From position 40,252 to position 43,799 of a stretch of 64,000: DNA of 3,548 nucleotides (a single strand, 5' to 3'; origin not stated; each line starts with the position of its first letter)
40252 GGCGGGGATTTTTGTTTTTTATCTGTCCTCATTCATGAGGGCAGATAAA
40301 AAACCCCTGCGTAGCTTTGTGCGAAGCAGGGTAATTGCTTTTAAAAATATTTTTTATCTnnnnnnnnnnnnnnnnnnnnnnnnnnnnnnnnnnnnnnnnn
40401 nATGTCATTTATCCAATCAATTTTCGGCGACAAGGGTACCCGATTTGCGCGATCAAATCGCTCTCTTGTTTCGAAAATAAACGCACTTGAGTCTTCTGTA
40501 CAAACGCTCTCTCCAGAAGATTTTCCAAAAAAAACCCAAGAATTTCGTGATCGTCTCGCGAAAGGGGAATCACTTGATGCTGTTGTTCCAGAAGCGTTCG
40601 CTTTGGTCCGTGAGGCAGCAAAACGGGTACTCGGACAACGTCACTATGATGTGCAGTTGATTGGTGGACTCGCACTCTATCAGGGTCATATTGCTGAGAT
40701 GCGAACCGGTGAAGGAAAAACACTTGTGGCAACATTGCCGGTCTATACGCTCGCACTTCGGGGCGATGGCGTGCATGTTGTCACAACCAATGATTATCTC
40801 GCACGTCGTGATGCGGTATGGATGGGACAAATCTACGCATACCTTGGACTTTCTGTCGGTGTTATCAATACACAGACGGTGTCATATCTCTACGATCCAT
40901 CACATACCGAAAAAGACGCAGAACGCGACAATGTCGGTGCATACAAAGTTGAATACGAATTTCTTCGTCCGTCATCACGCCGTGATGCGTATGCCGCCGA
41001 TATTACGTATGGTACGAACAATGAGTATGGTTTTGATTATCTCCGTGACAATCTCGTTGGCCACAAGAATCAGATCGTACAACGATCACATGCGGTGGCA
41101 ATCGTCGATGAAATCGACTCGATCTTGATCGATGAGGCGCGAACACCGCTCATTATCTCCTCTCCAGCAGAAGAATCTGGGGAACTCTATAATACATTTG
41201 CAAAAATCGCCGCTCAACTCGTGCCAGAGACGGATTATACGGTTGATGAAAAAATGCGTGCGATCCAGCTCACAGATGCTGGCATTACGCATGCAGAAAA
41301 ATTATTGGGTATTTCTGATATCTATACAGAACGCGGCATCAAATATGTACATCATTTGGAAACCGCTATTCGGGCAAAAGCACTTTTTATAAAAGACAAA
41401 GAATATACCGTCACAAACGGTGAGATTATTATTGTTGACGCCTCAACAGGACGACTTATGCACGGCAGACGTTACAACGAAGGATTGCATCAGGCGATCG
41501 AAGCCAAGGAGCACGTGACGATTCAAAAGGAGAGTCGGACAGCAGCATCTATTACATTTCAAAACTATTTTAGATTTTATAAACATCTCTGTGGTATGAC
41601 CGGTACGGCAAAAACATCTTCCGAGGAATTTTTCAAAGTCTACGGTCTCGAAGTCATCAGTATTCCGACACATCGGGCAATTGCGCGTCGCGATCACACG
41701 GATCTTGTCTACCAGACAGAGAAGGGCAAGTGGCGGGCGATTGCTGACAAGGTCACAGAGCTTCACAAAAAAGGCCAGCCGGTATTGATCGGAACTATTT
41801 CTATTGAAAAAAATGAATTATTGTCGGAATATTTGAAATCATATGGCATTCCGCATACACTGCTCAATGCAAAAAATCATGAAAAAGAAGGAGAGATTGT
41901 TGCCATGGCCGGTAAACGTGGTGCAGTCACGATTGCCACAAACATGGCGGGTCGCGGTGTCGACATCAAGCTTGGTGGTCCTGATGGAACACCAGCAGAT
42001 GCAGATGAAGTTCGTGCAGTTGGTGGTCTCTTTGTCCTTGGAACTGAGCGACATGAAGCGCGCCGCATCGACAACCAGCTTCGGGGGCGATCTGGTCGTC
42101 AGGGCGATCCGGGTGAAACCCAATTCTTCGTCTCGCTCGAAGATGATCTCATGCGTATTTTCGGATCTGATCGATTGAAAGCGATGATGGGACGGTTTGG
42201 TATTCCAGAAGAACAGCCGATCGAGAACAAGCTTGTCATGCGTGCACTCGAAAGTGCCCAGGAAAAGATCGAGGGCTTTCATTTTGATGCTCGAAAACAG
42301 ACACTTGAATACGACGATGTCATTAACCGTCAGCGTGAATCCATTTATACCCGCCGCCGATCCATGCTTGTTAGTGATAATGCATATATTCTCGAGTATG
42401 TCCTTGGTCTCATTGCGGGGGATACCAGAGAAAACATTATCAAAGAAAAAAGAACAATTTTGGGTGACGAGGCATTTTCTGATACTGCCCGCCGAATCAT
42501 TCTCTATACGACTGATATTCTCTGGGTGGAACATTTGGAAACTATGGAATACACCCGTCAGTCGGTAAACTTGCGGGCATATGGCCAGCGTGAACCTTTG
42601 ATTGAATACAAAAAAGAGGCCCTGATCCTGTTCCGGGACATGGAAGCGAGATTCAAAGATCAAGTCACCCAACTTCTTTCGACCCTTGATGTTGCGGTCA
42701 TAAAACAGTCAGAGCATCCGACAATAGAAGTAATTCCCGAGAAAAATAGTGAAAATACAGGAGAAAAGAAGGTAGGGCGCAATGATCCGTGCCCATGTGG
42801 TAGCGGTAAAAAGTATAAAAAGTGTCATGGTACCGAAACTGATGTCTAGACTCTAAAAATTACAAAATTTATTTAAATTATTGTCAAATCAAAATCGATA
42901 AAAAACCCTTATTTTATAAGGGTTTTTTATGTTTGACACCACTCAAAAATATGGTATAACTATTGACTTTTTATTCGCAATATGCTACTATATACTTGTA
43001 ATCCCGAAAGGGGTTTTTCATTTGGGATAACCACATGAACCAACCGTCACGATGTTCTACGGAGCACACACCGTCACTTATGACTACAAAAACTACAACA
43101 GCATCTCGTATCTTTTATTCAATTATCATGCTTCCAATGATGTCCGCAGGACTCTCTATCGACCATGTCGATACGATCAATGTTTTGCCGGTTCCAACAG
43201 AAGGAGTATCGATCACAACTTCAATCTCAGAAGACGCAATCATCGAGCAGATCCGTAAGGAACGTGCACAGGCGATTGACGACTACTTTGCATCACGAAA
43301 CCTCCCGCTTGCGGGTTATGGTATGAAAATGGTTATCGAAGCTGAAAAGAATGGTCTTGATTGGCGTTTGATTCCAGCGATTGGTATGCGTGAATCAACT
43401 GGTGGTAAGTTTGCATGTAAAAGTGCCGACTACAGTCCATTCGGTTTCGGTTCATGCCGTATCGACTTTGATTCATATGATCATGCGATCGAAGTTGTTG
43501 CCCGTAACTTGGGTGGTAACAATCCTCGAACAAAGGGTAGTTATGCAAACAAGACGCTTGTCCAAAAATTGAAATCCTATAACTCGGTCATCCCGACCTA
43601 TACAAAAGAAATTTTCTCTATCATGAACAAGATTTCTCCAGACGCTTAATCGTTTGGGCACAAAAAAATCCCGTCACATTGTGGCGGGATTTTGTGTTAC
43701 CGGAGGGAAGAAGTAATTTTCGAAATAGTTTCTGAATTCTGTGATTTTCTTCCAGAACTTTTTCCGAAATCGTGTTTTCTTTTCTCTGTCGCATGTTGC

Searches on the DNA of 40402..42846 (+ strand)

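Call 39: search_rna_families(source=L010, start=2440, end=2620, threshold=evalue, max_evalue=10)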
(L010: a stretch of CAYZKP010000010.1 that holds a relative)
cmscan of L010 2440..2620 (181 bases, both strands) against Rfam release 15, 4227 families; matches with E-value up to 10: 9.
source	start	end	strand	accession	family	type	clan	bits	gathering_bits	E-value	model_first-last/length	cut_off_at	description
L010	2478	2574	-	RF03957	mir-5856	Gene; miRNA;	-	19.9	90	0.058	1-70/70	no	mir-5856 microRNA precursor family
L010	2488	2566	-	RF03816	MIR6297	Gene; miRNA;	-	19.2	114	0.26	1-107/107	no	MIR6297 microRNA precursor family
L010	2477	2575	-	RF04244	MIR169_6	Gene; miRNA;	CL00098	18.6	54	0.13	1-99/99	no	MIR169_6 microRNA precursor family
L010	2483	2581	+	RF00679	mir-210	Gene; miRNA;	-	17.1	50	0.14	1-96/96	no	mir-210 microRNA precursor family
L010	2485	2567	-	RF00828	mir-75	Gene; miRNA;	-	16.1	60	0.71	1-92/92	no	mir-75 microRNA precursor family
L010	2483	2571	-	RF00821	mir-249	Gene; miRNA;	-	15.6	70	0.62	1-97/97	no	mir-249 microRNA precursor family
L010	2488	2579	-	RF02067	STnc310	Gene; sRNA;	-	14.8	40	1.8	1-61/61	no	Salmonella enterica sRNA STnc310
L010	2492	2563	+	RF00809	mir-241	Gene; miRNA;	-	11.8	63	7.2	1-74/74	no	mir-241 microRNA precursor family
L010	2449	2491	+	RF01101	TLS-PK6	Cis-reg;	-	11.2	44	9.2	1-40/40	no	Pseudoknot of tRNA-like structure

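Call 40: search_rna_families(source=L006, start=380, end=560, threshold=evalue, max_evalue=10)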
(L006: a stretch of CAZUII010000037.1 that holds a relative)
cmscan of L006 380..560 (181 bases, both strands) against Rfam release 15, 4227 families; matches with E-value up to 10: 7.
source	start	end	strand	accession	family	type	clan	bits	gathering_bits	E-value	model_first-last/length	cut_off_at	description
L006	424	504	-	RF01059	mir-598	Gene; miRNA;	-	19.8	69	0.062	1-80/80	no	mir-598 microRNA precursor family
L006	421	511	-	RF04172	MIR8675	Gene; miRNA;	-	19.3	90.8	0.22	1-95/95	no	MIR8675 microRNA precursor family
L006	430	500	-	RF03821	mir-2002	Gene; miRNA;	-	18.5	49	0.28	1-68/68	no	mir-2002 microRNA precursor family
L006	441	470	+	RF01206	snoR109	Gene; snRNA; snoRNA; HACA-box;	-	16.1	34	2.5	1-92/92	no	Small nucleolar RNA snoR109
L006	420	511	+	RF00969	mir-556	Gene; miRNA;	-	14.4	84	4.4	1-88/88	no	mir-556 microRNA precursor family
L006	424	507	-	RF03574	mir-4847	Gene; miRNA;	-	14.1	100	2.3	1-79/79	no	mir-4847 microRNA precursor family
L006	480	533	-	RF01145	sR14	Gene; snRNA; snoRNA; CD-box;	-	9.1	38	3.3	1-54/54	no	Small nucleolar RNA sR14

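Call 57: search_rna_families(source=L008, start=3450, end=3590, threshold=evalue, max_evalue=10, show_alignments=2)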
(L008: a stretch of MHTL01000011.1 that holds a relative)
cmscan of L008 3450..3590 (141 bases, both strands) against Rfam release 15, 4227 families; matches with E-value up to 10: 4.
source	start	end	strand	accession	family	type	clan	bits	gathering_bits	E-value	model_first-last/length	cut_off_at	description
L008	3496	3565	+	RF03637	mir-5879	Gene; miRNA;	-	19.4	97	0.053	1-76/76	no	mir-5879 microRNA precursor family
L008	3496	3565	-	RF03637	mir-5879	Gene; miRNA;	-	16.6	97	0.37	1-76/76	no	mir-5879 microRNA precursor family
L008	3480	3569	+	RF02552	RcsR1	Gene; sRNA;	-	13.1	60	1.7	1-96/96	no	RcsR1 sRNA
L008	3478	3555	+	RF02455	Virus_CITE_1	Cis-reg;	-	13.1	80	3.2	1-93/93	no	Dianthovirus RNA2 cap-independent translation element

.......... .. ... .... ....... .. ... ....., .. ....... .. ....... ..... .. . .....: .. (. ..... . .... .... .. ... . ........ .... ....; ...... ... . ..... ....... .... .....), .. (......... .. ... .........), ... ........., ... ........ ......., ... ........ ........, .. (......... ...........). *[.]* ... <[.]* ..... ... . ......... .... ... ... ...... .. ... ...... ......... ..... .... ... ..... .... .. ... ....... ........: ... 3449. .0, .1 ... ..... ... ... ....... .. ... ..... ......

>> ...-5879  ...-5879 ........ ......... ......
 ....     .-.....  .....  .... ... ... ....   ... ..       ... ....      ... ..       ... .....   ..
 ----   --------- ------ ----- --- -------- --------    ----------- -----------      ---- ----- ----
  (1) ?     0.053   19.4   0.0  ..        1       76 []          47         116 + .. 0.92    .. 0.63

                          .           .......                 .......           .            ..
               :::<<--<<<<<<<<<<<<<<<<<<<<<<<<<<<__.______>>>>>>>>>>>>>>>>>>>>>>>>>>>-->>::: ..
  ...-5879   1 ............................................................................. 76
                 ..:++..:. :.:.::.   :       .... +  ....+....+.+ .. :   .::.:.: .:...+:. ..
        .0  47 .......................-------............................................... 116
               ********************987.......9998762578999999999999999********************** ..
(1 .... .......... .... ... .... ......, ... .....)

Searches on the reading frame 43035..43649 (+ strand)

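Call 14: search_protein_families(library=pfam, proteins=[window:43035-43649:+], max_evalue=0.01)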
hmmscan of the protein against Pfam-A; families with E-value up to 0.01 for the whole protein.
window:43035-43649:+ (204 aa): 1 family
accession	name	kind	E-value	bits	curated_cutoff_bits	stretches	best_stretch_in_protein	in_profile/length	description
PF01832.25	Glucosaminidase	-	0.0038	18.3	30.2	1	102-200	7-121/123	Mannosyl-glycoprotein endo-beta-N-acetylglucosaminidase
